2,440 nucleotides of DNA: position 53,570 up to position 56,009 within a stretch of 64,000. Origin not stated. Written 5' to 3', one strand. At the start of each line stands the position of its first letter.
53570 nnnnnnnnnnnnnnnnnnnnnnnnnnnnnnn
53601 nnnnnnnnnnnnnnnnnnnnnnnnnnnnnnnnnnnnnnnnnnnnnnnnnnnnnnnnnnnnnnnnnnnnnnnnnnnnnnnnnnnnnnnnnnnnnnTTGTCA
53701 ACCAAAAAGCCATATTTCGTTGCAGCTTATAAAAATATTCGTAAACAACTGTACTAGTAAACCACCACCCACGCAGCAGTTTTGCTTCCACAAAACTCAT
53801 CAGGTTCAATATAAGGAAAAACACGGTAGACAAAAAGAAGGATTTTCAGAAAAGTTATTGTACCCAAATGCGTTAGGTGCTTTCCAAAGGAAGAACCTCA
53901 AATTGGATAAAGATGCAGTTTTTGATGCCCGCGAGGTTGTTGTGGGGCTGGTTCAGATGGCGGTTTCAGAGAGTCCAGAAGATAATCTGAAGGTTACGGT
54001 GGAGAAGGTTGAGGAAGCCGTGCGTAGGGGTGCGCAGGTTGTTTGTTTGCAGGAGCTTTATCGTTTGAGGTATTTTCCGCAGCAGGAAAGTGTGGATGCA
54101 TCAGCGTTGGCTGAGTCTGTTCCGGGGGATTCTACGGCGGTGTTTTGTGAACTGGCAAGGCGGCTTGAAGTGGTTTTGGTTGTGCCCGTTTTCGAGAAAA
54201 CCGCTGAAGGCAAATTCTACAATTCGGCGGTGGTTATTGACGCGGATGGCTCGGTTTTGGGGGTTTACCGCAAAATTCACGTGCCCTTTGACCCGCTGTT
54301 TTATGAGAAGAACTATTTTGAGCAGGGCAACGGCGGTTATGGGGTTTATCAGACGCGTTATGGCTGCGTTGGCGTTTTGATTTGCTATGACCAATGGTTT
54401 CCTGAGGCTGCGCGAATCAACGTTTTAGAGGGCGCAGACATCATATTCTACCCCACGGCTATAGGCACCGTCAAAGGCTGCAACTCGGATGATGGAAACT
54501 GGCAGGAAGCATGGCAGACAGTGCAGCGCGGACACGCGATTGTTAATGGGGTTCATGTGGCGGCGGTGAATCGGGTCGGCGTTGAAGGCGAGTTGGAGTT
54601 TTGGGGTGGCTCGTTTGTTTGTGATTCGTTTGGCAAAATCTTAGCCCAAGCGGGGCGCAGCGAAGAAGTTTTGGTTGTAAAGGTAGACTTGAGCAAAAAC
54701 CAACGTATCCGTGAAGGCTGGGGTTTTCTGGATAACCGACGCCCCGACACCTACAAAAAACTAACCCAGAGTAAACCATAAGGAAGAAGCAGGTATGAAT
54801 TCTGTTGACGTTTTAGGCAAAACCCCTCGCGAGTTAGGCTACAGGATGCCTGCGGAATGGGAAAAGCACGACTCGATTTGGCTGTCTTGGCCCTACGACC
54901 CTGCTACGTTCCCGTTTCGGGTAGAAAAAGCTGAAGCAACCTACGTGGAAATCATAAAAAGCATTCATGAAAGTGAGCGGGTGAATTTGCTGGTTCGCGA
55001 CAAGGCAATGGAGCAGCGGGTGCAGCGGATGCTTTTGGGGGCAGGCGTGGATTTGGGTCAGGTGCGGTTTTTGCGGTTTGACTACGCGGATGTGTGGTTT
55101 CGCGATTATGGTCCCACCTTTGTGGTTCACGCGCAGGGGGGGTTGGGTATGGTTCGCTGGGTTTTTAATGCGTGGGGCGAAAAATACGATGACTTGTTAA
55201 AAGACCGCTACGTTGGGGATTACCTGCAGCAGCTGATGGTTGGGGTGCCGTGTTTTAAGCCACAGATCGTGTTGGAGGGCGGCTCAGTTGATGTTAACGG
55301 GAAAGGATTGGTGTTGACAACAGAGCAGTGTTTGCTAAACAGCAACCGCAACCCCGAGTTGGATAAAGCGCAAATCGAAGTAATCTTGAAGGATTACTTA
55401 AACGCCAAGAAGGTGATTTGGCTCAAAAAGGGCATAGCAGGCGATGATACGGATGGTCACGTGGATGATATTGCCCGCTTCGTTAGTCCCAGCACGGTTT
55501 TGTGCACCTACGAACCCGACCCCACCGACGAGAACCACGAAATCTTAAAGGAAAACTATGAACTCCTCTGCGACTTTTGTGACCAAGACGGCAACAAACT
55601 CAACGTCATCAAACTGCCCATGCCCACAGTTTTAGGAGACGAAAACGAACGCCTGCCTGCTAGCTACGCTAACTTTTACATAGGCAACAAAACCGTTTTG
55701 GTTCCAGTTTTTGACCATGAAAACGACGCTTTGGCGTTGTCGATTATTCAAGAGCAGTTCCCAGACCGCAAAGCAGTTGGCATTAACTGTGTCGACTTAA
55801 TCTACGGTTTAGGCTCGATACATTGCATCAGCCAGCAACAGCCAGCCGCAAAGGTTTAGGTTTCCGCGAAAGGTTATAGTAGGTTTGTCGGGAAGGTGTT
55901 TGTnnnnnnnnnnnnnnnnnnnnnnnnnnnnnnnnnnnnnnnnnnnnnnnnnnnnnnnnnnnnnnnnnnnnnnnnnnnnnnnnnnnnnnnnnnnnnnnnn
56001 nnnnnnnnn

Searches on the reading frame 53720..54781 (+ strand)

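Call 18: search_protein_families(library=pfam, proteins=[window:53720-54781:+], max_evalue=0.01)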
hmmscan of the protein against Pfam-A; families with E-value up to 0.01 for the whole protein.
window:53720-54781:+ (353 aa): 1 family
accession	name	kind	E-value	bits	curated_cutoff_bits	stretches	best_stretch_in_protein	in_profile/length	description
PF00795.27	CN_hydrolase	-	8.9e-62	209.2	23.2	1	75-331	2-255/256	Carbon-nitrogen hydrolase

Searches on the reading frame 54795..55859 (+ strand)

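Call 18: search_protein_families(library=pfam, proteins=[window:54795-55859:+], max_evalue=0.01)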
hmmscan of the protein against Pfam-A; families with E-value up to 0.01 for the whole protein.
window:54795-55859:+ (354 aa): 1 family
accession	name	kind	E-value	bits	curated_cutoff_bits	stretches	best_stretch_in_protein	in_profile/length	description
PF04371.20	PAD_porph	-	1.6e-120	402.6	25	1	17-350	1-321/321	Porphyromonas-type peptidyl-arginine deiminase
